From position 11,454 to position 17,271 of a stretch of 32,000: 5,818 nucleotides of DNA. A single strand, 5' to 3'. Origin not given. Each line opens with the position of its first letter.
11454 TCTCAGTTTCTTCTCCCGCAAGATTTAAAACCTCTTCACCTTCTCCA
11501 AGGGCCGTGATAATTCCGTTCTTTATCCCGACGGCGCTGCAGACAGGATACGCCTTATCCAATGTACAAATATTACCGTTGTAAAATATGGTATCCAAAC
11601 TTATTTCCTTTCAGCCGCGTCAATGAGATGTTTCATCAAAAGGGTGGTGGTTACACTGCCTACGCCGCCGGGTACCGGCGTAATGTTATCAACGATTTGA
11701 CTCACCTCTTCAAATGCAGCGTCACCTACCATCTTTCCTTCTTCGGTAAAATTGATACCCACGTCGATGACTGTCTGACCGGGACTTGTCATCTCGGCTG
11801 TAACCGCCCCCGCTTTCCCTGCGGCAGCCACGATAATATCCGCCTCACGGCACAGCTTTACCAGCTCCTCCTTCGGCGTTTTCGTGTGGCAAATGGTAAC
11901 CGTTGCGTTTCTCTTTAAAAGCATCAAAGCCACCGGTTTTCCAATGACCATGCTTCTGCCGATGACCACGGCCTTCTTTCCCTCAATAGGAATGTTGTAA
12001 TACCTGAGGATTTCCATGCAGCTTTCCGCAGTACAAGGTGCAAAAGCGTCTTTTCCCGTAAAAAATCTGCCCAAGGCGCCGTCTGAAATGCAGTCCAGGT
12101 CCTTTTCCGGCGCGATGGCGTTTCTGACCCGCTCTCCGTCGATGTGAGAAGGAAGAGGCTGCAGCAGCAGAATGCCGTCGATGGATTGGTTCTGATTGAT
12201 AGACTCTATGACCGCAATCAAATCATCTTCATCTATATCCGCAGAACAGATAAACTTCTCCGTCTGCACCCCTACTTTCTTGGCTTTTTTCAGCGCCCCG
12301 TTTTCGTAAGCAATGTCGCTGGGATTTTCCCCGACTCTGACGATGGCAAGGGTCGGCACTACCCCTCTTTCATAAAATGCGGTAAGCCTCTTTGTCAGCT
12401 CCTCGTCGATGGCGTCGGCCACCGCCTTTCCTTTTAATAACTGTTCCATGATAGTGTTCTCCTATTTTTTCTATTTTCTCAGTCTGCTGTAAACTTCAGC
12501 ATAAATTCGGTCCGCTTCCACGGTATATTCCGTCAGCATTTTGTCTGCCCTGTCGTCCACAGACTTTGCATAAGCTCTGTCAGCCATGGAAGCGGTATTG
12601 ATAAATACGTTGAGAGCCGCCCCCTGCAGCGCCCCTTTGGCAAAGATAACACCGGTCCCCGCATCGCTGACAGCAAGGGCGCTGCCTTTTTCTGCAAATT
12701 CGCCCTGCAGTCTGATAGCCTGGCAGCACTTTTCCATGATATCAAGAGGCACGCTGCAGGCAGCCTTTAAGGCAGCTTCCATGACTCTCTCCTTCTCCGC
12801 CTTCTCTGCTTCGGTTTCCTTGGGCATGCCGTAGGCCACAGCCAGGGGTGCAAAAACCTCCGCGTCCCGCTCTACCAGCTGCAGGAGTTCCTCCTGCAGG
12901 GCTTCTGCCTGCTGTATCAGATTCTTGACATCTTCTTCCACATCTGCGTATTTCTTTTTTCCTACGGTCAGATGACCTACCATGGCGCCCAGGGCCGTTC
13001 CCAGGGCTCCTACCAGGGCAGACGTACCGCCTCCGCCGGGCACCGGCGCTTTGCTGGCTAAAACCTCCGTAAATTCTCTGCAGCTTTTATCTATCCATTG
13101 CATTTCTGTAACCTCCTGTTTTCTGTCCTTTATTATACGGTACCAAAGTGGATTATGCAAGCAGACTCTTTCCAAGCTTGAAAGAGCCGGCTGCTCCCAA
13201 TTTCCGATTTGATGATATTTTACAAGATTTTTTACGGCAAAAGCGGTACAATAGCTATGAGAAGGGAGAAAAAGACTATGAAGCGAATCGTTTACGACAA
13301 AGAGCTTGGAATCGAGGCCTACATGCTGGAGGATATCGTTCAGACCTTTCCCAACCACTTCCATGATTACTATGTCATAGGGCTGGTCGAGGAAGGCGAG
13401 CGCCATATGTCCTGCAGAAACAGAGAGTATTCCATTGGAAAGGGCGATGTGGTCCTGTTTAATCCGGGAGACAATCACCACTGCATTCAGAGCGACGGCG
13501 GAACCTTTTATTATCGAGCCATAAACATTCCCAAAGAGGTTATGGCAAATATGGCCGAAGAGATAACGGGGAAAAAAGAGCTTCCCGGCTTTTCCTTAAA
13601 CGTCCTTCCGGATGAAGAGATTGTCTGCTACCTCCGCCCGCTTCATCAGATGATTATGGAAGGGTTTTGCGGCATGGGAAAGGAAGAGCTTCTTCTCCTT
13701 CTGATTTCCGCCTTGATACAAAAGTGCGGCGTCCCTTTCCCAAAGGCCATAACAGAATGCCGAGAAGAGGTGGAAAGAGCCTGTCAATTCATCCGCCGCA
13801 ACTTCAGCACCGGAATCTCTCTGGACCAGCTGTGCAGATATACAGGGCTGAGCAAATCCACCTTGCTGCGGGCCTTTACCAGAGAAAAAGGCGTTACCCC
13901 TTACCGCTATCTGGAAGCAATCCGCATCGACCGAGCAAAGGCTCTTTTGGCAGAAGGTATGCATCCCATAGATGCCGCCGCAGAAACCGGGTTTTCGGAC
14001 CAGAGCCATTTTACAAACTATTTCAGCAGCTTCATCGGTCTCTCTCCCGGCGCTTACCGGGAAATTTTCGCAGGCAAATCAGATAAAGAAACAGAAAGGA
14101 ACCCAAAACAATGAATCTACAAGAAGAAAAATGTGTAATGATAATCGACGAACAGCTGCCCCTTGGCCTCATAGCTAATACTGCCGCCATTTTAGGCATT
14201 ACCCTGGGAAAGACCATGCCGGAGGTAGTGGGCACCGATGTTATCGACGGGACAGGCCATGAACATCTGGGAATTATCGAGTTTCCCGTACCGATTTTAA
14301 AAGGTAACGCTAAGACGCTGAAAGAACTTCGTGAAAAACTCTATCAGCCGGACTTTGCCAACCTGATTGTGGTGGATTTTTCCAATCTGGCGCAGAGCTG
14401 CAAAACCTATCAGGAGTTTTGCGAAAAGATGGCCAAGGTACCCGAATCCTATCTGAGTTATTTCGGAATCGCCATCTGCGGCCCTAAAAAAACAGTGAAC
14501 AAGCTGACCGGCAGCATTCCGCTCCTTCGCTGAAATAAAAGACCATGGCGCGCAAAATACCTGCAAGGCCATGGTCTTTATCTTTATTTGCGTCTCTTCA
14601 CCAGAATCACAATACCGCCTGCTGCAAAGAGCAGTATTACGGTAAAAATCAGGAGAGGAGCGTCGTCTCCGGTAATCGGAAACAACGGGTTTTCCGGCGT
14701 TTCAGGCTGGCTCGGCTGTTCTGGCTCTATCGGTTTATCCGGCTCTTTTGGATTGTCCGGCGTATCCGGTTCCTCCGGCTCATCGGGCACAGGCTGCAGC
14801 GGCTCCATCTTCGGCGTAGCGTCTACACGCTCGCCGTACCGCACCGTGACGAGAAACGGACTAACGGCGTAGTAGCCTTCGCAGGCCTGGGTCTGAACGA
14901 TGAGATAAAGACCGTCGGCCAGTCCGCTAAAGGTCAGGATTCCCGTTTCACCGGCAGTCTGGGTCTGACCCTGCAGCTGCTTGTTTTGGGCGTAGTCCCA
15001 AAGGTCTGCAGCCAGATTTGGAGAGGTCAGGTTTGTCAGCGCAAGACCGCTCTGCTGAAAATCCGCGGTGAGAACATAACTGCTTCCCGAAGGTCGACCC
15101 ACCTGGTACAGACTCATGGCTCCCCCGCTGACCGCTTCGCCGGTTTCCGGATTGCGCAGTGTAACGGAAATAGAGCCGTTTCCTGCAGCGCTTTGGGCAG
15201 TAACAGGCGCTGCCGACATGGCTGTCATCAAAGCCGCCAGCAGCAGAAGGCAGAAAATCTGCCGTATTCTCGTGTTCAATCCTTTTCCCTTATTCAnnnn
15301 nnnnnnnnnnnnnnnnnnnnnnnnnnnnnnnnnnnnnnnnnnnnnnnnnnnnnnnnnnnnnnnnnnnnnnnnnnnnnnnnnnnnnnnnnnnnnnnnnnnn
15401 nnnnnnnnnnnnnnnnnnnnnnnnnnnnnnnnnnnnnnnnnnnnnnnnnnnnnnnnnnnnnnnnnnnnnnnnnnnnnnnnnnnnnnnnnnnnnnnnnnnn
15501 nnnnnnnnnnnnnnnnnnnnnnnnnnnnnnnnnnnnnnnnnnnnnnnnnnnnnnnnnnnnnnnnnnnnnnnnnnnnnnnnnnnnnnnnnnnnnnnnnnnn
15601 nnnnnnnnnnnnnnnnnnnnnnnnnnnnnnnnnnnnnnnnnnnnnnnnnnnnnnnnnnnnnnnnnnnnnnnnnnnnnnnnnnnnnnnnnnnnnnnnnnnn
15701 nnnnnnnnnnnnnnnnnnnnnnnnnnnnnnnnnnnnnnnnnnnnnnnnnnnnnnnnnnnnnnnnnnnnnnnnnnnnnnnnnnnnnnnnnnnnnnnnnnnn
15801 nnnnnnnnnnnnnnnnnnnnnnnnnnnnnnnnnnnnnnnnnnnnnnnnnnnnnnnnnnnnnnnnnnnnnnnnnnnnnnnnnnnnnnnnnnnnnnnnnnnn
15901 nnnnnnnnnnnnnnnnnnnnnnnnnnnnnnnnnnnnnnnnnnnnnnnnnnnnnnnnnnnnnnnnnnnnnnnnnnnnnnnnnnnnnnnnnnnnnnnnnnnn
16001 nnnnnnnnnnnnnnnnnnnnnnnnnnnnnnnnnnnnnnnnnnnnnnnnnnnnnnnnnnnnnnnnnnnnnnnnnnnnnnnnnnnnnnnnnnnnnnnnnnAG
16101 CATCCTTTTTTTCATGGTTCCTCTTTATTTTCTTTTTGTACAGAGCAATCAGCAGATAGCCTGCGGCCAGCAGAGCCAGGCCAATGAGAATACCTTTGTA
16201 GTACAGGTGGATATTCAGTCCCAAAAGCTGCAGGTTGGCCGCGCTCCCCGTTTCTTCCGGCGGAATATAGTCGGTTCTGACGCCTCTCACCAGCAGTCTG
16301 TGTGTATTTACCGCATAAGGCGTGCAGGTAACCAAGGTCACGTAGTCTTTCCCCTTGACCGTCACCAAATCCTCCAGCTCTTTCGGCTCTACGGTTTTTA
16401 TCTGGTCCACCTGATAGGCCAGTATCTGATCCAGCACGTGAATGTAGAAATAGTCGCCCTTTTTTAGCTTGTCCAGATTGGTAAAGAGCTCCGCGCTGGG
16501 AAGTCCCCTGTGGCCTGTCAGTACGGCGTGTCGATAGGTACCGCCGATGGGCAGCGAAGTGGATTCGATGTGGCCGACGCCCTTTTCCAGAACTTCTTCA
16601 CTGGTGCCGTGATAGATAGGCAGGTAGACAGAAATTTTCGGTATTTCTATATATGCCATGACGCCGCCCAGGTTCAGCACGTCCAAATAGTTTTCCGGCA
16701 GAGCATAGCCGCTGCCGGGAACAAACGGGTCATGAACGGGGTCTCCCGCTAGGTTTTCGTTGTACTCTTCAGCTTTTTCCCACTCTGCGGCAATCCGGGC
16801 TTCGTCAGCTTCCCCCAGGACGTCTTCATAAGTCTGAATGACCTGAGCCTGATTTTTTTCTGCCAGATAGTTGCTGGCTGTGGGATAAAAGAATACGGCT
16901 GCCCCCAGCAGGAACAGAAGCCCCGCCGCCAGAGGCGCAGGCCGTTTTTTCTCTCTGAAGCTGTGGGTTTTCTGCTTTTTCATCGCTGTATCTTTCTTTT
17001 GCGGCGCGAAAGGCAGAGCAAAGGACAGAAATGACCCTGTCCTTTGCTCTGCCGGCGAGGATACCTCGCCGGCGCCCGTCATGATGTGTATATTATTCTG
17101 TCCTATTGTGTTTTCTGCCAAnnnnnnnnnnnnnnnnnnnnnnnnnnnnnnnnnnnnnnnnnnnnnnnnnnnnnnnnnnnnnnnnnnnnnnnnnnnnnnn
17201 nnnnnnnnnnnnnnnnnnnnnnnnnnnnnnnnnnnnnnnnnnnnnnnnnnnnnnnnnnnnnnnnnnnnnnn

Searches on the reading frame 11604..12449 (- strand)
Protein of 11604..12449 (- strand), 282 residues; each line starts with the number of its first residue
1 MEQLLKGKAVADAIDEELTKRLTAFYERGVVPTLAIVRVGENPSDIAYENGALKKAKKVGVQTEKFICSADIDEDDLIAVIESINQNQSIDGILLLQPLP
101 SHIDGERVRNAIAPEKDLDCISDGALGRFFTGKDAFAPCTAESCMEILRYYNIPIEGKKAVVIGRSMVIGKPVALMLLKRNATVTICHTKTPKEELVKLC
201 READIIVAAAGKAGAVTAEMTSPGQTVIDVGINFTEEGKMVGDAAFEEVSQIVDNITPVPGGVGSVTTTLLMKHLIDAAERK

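Call 19: search_protein_families(library=pfam, proteins=[window:11604-12449:-], max_evalue=0.001)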
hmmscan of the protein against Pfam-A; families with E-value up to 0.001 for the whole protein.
window:11604-12449:- (282 aa): 2 families
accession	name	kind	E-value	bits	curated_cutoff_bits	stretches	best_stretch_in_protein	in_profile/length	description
PF02882.25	THF_DHG_CYH_C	-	5.7e-59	198.4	27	1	126-281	5-158/160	Tetrahydrofolate dehydrogenase/cyclohydrolase, NAD(P)-binding domain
PF00763.28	THF_DHG_CYH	-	1.6e-31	109.4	32.8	1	5-119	1-115/115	Tetrahydrofolate dehydrogenase/cyclohydrolase, catalytic domain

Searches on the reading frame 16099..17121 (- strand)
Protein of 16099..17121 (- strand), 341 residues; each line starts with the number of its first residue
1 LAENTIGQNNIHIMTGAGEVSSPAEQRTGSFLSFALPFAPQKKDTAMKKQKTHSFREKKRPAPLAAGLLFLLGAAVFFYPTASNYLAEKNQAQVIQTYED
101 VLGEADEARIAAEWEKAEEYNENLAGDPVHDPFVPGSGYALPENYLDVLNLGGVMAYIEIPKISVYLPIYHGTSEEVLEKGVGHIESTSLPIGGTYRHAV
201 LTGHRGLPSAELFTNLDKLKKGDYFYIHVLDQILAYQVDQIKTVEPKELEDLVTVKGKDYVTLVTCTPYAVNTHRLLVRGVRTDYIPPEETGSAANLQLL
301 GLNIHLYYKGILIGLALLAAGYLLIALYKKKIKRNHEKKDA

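Call 5: search_protein_families(library=pfam, proteins=[window:16099-17121:-], max_evalue=0.01)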
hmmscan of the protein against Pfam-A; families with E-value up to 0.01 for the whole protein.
window:16099-17121:- (341 aa): 1 family
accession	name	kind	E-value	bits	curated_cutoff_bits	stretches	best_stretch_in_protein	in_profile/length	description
PF04203.18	Sortase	-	2.1e-27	95.8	26.6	1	158-282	1-124/125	Sortase domain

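Call 66: search_protein_families(library=ncbifam, proteins=[window:16099-17121:-], max_evalue=0.001)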
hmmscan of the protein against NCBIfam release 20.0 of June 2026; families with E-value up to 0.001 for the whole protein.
window:16099-17121:- (341 aa): 6 families
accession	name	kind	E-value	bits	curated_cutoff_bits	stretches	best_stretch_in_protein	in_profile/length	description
NF033745.1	class_C_sortase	subfamily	3.6e-84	281.9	160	1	68-282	3-220/220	class C sortase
TIGR01076.1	sortase_fam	subfamily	5.7e-54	181.6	39.35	1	156-289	1-134/136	sortase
NF058671.1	sortase_SrtD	exception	2.1e-23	82.9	140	1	152-269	61-171/187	class D sortase, LPxTATN-specific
NF033746.1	class_D_sortase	subfamily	5.5e-22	78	165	1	152-270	7-118/135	class D sortase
NF033747.1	class_E_sortase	subfamily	4.6e-18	65.8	160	1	141-282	63-205/211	class E sortase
TIGR03784.1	marine_sortase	equivalog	3e-08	33.5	158.25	1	155-274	51-164/174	class GN sortase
